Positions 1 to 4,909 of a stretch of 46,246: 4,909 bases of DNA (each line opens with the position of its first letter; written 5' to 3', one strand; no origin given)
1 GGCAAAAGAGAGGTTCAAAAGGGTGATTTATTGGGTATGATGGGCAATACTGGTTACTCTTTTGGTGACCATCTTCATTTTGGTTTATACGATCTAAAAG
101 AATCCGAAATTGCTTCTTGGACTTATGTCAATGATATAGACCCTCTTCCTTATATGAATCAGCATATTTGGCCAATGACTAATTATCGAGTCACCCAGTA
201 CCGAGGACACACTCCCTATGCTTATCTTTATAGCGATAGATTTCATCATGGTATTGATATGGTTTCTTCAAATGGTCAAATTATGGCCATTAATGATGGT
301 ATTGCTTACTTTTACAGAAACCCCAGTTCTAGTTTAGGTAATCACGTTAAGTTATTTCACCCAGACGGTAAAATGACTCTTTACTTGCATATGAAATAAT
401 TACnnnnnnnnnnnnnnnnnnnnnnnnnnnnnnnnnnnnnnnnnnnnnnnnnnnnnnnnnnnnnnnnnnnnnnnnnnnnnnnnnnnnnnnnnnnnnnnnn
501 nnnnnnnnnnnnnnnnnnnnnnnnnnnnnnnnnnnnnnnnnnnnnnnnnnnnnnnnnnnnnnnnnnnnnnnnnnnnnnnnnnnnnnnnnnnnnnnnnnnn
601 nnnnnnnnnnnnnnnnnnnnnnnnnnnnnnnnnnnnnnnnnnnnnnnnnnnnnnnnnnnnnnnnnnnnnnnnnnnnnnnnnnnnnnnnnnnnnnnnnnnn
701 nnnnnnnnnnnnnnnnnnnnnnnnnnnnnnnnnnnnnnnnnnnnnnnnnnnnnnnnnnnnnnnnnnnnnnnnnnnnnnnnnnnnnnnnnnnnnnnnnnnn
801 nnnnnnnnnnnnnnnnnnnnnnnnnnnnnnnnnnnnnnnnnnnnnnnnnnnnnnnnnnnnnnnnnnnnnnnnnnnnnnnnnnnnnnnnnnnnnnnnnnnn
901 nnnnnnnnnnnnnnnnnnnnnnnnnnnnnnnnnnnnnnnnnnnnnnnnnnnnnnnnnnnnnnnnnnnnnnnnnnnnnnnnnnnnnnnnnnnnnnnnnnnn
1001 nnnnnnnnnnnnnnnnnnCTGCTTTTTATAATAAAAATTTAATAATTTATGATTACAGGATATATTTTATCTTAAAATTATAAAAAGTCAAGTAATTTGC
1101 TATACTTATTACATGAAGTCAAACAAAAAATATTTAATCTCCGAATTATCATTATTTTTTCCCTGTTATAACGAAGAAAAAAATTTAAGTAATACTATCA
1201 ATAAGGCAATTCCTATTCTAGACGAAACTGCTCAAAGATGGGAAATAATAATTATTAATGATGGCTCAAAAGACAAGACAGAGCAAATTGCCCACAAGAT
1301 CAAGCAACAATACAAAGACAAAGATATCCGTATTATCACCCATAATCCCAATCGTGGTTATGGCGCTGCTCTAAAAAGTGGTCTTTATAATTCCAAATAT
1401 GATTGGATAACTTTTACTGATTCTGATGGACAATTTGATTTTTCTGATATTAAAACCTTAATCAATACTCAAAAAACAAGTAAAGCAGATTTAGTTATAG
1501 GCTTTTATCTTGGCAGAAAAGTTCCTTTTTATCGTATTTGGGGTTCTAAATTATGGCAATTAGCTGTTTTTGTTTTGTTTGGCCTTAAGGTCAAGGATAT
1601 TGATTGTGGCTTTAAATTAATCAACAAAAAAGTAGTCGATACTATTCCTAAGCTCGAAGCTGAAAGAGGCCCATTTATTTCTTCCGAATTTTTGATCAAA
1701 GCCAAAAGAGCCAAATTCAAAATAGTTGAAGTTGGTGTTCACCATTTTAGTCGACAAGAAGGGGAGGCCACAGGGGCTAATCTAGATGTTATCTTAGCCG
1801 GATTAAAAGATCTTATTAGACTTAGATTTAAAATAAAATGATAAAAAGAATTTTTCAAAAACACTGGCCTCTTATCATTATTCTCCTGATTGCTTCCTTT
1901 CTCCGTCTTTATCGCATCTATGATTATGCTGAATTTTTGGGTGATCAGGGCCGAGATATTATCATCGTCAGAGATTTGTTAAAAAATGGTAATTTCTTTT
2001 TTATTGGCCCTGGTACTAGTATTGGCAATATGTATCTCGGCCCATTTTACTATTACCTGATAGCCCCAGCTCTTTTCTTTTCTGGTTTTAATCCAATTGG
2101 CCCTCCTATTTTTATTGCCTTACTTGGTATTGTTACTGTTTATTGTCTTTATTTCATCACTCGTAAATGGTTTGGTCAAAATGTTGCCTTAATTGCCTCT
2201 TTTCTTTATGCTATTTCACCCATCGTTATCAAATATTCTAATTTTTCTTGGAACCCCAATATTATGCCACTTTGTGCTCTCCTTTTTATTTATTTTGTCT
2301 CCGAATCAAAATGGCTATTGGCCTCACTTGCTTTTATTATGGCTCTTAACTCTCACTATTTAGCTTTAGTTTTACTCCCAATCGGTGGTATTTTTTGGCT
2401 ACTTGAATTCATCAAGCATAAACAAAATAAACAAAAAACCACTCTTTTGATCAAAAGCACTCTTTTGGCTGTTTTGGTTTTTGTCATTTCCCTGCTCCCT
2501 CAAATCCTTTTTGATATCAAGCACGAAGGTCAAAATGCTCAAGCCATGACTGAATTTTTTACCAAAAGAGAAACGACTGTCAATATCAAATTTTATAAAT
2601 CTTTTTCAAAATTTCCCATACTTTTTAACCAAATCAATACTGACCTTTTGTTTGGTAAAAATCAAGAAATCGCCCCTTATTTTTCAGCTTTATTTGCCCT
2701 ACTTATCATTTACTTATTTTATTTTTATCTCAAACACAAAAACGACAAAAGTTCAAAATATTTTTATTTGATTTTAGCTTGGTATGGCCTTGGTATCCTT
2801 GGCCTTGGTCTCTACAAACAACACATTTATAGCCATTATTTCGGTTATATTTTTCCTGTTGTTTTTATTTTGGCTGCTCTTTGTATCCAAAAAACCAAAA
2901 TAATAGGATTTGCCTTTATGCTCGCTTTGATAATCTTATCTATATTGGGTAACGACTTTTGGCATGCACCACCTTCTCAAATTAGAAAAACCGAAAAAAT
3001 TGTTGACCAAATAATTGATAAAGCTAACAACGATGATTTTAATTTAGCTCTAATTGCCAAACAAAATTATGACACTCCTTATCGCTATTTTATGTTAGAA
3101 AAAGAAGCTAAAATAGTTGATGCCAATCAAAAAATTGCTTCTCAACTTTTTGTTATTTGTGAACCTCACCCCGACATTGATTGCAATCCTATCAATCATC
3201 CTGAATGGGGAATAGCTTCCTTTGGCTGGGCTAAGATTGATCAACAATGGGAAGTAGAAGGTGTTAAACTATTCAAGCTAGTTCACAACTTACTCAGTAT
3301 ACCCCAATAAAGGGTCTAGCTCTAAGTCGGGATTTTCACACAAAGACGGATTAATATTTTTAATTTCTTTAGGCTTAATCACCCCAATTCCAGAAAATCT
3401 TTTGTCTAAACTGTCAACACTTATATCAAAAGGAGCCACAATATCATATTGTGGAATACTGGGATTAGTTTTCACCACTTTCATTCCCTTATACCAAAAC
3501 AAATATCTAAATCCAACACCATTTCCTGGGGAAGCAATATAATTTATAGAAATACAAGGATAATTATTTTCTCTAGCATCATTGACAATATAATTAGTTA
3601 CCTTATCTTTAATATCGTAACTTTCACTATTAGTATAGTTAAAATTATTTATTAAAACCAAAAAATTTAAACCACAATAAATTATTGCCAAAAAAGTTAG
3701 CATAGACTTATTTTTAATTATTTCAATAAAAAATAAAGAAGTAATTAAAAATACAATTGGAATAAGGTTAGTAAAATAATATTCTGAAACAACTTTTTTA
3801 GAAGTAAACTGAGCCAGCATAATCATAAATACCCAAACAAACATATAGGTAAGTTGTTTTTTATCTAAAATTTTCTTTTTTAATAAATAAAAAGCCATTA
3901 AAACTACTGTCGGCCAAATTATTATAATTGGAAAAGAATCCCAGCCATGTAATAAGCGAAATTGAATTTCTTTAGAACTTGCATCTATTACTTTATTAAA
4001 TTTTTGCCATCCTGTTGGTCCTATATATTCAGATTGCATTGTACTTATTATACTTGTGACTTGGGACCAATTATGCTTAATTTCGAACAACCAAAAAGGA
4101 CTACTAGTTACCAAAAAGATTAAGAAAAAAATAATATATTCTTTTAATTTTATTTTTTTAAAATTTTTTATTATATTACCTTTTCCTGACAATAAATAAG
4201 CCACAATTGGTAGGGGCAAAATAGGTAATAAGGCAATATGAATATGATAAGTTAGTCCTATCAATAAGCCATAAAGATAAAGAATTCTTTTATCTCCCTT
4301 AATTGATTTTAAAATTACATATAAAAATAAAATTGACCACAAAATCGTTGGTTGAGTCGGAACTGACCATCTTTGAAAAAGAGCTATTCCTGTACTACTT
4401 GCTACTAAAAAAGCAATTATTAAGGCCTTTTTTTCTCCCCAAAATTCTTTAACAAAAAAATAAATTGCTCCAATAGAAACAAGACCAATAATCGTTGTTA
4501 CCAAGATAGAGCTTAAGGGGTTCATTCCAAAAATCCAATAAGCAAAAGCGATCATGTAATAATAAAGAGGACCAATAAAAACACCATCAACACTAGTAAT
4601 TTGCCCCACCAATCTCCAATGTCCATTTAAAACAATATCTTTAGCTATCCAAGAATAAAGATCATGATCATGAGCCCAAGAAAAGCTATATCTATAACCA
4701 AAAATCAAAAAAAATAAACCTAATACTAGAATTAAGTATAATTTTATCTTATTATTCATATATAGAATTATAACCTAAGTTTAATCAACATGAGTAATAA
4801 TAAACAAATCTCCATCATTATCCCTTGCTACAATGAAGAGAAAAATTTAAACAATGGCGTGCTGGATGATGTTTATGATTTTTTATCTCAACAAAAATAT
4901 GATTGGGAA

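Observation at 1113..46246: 45-kb glycosylation super-locus dominated by 16-18 GT-C membrane glycosyltransferases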

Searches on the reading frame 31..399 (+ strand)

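Call 5: search_protein_families(library=pfam, max_evalue=0.01, proteins=[window:31-399:+])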
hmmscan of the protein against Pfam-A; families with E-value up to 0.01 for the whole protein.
window:31-399:+ (122 aa): 1 family
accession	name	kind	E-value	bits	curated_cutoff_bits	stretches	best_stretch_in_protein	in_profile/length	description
PF01551.29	Peptidase_M23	-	4.5e-12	46.4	28.7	1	70-122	1-53/96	Peptidase family M23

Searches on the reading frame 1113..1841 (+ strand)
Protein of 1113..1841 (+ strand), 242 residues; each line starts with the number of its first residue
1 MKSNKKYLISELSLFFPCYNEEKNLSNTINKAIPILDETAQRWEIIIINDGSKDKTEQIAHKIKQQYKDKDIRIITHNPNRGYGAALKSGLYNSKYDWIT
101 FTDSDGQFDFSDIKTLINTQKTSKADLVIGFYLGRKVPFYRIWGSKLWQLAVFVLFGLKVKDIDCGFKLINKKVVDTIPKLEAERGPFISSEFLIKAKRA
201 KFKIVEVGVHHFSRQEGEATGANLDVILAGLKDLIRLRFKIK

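Call 5: search_protein_families(library=pfam, max_evalue=0.01, proteins=[window:1113-1841:+])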
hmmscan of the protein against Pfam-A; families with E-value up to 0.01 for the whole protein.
window:1113-1841:+ (242 aa): 3 families
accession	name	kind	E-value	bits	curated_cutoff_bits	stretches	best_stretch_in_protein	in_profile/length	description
PF00535.33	Glycos_transf_2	-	4.2e-32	111.8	23.3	1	13-176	1-165/168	Glycosyl transferase family 2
PF13641.12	Glyco_tranf_2_3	-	6.9e-07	29.9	27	1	12-105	3-96/230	Glycosyltransferase like family 2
PF10111.15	Glyco_tranf_2_2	-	0.00052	20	27.3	1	15-107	3-93/276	Glycosyltransferase like family 2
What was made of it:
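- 1113..1841 (+): g3. Soluble GT2, predicted polyprenyl-phosphate sugar synthase (maker of a lipid-linked sugar donor). Its stop overlaps the start of GT-C g4. Pfam Glycos_transf_2, E 4e-32 (call 5).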

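Call 21: search_protein_families(library=ncbifam, max_evalue=0.01, proteins=[window:1113-1841:+])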
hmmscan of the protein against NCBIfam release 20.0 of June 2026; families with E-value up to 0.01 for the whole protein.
window:1113-1841:+ (242 aa): 26 families (the best 25 are shown)
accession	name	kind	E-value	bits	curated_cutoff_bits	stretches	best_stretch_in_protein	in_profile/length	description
TIGR03937.1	PgaC_IcaA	equivalog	1e-18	67.6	422.3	1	9-120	44-150/407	poly-beta-1,6-N-acetyl-D-glucosamine synthase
NF007986.1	PRK10714.1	equivalog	1.4e-17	63.7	529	1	9-226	5-215/316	undecaprenyl-phosphate 4-deoxy-4-formamido-L-arabinose transferase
NF041391.1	DPhHxTase_Halo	equivalog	2e-14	53.1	375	1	18-220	3-191/213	dolichyl-phosphate hexose transferase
NF007482.0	PRK10073.1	equivalog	2.2e-14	53.2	423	1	10-126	6-116/334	glycosyltransferase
NF047683.1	TeichurnBiosyTuaG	equivalog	6.7e-14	52.1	400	1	11-118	7-109/252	teichuronic acid biosynthesis protein TuaG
NF058614.1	PPMAGASynPpgS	equivalog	6.6e-13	48.6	370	1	14-211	4-196/226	polyprenyl-phospho-N-acetylgalactosaminyl synthase PpgS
NF047588.1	GlcsyltransPgfSStrep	equivalog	3.7e-12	46.1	500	1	12-182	3-171/308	glycosyltransferase PgfS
TIGR04182.1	glyco_TIGR04182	equivalog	5.2e-12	45.7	325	1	13-228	3-205/293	S-layer glycoprotein N-glycosyltransferase AglJ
TIGR03111.1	glyc2_xrt_Gpos1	hypoth_equivalog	5.1e-11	42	363.95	1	10-120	49-156/439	TIGR03111 family XrtG-associated glycosyltransferase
NF038302.1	EPS_HpsE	equivalog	9.5e-11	41.2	300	1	12-107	3-98/307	hormogonium polysaccharide biosynthesis glycosyltransferase HpsE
NF010496.0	PRK13915.1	equivalog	2.7e-10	39.8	262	1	10-106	31-127/307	glucosyl-3-phosphoglycerate synthase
NF053739.1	GlytfEpsEBac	equivalog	9e-10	38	450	1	13-105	4-92/265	glycosyltransferase EpsE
NF041875.1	EPS_EpsD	equivalog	1.7e-09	37.6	370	1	12-131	1-115/325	exopolysaccharide biosynthesis glycosyltransferase EpsD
TIGR03965.1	mycofact_glyco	equivalog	2.3e-09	36.7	280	1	11-106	75-165/467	mycofactocin biosynthesis glycosyltransferase MftF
TIGR04283.1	glyco_like_mftF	equivalog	5.1e-09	36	182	1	12-120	1-97/221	TIGR04283 family arsenosugar biosynthesis glycosyltransferase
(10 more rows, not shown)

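Call 60: search_solved_structures(query=window:1113-1841:+, max_evalue=0.001)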
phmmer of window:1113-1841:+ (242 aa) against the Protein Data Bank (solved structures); distinct sequences matched with E-value up to 0.001: 20.
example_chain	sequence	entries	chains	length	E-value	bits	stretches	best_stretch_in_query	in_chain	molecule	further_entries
9bhc_C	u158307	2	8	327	1.2e-16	63.8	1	9-221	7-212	Undecaprenyl-phosphate 4-deoxy-4-formamido-L-arabinose transferase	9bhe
8vxh_A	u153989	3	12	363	1.6e-16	63.4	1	9-221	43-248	Undecaprenyl-phosphate 4-deoxy-4-formamido-L-arabinose transferase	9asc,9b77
9hwj_A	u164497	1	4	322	6e-13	51.7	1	9-222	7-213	Undecaprenyl-phosphate 4-deoxy-4-formamido-L-arabinose transferase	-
5eke_A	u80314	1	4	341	5.2e-12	48.6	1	10-197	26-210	Uncharacterized glycosyltransferase sll0501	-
5ekp_C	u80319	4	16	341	5.5e-12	48.5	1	10-199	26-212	Uncharacterized glycosyltransferase sll0501 | Glycosyltransferase sll0501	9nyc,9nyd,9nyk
9nye_A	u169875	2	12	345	5.7e-12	48.5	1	10-199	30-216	Glycosyltransferase sll0501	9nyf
5mlz_A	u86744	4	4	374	1.6e-10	43.8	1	10-219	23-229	Dolichol monophosphate mannose synthase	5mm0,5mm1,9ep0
3bcv_A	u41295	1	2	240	3.1e-09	39.6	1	8-128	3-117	Putative glycosyltransferase protein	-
2z86_A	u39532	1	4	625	6.2e-09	38.6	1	5-105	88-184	Chondroitin synthase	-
2z87_A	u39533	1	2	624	6.3e-09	38.5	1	5-105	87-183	Chondroitin synthase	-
5hea_A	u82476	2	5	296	1.4e-08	37.4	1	12-107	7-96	Putative glycosyltransferase (GalT1)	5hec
6h1j_A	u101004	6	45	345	4.7e-07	32.4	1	10-133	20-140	Probable ss-1,3-N-acetylglucosaminyltransferase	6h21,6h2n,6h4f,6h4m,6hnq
6p61_A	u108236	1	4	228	1.3e-06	31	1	12-112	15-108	Glycosyltransferase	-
8vh7_A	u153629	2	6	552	4.5e-06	29.2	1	20-135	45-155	Heparosan synthase B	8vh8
8viw_A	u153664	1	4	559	4.6e-06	29.2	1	20-135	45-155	Heparosan synthase B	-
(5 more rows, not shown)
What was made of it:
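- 1113..1841 (+): The best solved-structure matches are ArnC (E 1e-16, residues 9-221), GtrB sll0501 and P. furiosus Dol-P-Man synthase (call 60).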

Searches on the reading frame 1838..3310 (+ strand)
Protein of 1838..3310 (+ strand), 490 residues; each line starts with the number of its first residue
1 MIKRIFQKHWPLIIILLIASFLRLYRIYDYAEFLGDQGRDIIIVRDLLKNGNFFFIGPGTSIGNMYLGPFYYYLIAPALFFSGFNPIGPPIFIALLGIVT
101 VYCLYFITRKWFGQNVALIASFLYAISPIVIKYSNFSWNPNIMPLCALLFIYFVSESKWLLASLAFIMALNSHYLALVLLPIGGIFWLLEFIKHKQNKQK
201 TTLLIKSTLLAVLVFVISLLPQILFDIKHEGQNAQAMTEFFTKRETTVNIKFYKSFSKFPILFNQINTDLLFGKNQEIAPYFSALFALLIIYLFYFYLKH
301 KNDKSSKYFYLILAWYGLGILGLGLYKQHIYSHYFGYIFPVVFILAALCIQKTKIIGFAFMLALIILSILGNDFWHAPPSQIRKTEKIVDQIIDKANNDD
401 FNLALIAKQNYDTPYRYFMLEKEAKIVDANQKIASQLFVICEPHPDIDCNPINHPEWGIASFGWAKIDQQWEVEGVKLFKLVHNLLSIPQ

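Call 5: search_protein_families(library=pfam, max_evalue=0.01, proteins=[window:1838-3310:+])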
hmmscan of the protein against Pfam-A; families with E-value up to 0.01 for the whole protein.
window:1838-3310:+ (490 aa): 2 families
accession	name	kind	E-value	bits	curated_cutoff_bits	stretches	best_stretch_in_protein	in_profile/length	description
PF13231.12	PMT_2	-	1.2e-09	39.1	26.1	1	69-216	4-155/160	Dolichyl-phosphate-mannose-protein mannosyltransferase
PF14897.12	EpsG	-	0.00037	20.2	30.1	1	88-367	63-306/326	EpsG family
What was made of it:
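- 1838..3310 (+): g4. GT-C, PMT_2 type, paralogue group A. Loop-1 motif GDQGRD. PMT_2 E 1.2e-9, 39.1 bits against a cut-off of 26.1 (call 5).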

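Call 19: search_protein_families(library=ncbifam, max_evalue=0.01, proteins=[window:1838-3310:+])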
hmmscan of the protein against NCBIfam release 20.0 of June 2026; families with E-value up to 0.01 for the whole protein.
window:1838-3310:+ (490 aa): 2 families
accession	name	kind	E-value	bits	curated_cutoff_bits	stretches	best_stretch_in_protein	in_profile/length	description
TIGR03663.1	TIGR03663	subfamily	2e-08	33.7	126.25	1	12-354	4-340/435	flippase activity-associated protein Agl23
TIGR04154.1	archaeo_STT3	subfamily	0.003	15.9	450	1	91-129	100-138/831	oligosaccharyl transferase, archaeosortase A system-associated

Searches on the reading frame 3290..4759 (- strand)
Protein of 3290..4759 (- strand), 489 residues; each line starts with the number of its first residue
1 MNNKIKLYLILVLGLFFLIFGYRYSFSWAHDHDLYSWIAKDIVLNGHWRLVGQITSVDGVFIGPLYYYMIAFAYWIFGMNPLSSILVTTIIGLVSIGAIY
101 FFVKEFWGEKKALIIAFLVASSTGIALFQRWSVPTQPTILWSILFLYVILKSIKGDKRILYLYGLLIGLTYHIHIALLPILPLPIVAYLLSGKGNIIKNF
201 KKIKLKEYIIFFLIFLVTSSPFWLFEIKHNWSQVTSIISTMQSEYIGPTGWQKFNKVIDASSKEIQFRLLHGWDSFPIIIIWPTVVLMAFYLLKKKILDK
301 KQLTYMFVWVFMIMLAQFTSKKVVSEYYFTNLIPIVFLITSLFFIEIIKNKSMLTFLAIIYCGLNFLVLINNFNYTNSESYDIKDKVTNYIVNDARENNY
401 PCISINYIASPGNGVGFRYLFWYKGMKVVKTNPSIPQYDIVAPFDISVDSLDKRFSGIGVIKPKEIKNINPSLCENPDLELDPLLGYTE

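Call 5: search_protein_families(library=pfam, max_evalue=0.01, proteins=[window:3290-4759:-])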
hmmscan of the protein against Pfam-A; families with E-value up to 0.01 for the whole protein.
window:3290-4759:- (489 aa): 1 family
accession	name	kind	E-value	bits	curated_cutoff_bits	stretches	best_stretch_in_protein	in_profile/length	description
PF13231.12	PMT_2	-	1e-09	39.3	26.1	1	64-216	4-155/160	Dolichyl-phosphate-mannose-protein mannosyltransferase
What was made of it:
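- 3290..4759 (-): g5. GT-C, PMT_2 type, group A, on the opposite strand. Loop-1 motif HDHD. PMT_2 E 1e-9 (call 5).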

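Call 19: search_protein_families(library=ncbifam, max_evalue=0.01, proteins=[window:3290-4759:-])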
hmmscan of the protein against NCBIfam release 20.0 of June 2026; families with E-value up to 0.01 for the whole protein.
window:3290-4759:- (489 aa): 1 family
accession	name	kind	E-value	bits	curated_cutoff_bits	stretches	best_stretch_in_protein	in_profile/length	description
TIGR04154.1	archaeo_STT3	subfamily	0.0031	15.9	450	1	61-126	68-140/831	oligosaccharyl transferase, archaeosortase A system-associated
